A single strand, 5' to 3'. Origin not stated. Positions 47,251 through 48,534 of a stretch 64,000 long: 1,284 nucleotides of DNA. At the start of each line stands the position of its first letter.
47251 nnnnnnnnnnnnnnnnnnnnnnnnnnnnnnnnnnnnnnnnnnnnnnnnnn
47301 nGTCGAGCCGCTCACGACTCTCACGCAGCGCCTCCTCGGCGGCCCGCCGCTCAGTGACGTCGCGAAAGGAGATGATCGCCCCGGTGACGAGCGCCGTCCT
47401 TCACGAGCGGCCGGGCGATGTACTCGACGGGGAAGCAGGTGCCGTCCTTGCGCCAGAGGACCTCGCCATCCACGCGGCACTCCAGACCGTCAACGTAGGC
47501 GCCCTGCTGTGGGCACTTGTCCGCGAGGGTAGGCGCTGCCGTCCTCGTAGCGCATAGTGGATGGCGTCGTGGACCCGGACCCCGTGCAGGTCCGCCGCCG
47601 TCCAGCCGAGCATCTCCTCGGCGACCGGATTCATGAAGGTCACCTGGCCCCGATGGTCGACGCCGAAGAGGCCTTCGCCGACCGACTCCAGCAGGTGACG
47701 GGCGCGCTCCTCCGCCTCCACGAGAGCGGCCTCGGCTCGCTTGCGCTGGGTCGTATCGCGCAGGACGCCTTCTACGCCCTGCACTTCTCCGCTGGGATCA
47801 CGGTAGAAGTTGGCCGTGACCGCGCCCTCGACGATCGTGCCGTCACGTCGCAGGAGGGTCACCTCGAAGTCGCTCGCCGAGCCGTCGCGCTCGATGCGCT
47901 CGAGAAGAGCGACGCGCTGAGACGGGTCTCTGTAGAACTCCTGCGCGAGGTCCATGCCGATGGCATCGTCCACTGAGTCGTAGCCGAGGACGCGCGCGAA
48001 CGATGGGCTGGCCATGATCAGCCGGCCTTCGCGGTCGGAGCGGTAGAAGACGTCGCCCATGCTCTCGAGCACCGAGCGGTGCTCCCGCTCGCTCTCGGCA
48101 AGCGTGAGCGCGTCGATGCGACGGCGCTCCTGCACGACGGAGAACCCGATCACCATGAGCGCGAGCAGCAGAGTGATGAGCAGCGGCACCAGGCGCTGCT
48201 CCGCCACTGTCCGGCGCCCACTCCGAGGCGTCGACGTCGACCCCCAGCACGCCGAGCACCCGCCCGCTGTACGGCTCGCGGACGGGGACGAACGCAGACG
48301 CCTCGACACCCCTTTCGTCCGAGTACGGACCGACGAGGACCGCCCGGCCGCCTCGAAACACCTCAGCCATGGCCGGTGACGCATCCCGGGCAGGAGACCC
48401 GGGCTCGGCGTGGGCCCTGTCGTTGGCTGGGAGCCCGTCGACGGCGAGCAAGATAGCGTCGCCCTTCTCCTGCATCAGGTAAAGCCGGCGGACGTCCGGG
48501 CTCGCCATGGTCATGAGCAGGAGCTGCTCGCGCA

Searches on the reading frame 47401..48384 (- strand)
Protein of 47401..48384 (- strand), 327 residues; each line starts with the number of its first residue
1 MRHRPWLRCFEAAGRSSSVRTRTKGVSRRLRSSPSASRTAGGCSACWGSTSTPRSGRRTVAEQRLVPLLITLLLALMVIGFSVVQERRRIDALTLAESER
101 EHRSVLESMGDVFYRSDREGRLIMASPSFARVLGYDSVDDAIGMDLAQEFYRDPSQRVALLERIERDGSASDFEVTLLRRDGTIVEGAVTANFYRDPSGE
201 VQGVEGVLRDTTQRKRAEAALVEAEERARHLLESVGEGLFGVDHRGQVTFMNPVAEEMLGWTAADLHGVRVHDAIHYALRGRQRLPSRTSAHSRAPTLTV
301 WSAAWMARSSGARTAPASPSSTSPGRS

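Call 28: search_protein_families(library=pfam, proteins=[window:47401-48384:-], max_evalue=0.001)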
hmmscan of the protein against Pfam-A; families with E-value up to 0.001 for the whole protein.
window:47401-48384:- (327 aa): 5 families
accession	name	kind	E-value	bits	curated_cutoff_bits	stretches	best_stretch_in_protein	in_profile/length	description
PF00989.32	PAS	-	3.8e-23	82.1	22.6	2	103-210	4-112/113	PAS fold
PF13426.13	PAS_9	-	8.9e-16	58.5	27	1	116-213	7-103/103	PAS domain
PF08448.16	PAS_4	-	1.1e-14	55.1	23.1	1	106-216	1-110/110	PAS fold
PF13188.13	PAS_8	-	3.9e-13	49.2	21.8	2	226-268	1-40/65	PAS domain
PF08447.18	PAS_3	-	1.9e-06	28.5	25.6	0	123-207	2-88/89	PAS fold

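Call 67: search_protein_families(library=padloc, proteins=[window:47401-48384:-], max_evalue=0.001)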
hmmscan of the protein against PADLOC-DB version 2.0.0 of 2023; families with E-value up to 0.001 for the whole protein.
window:47401-48384:- (327 aa): 0 families
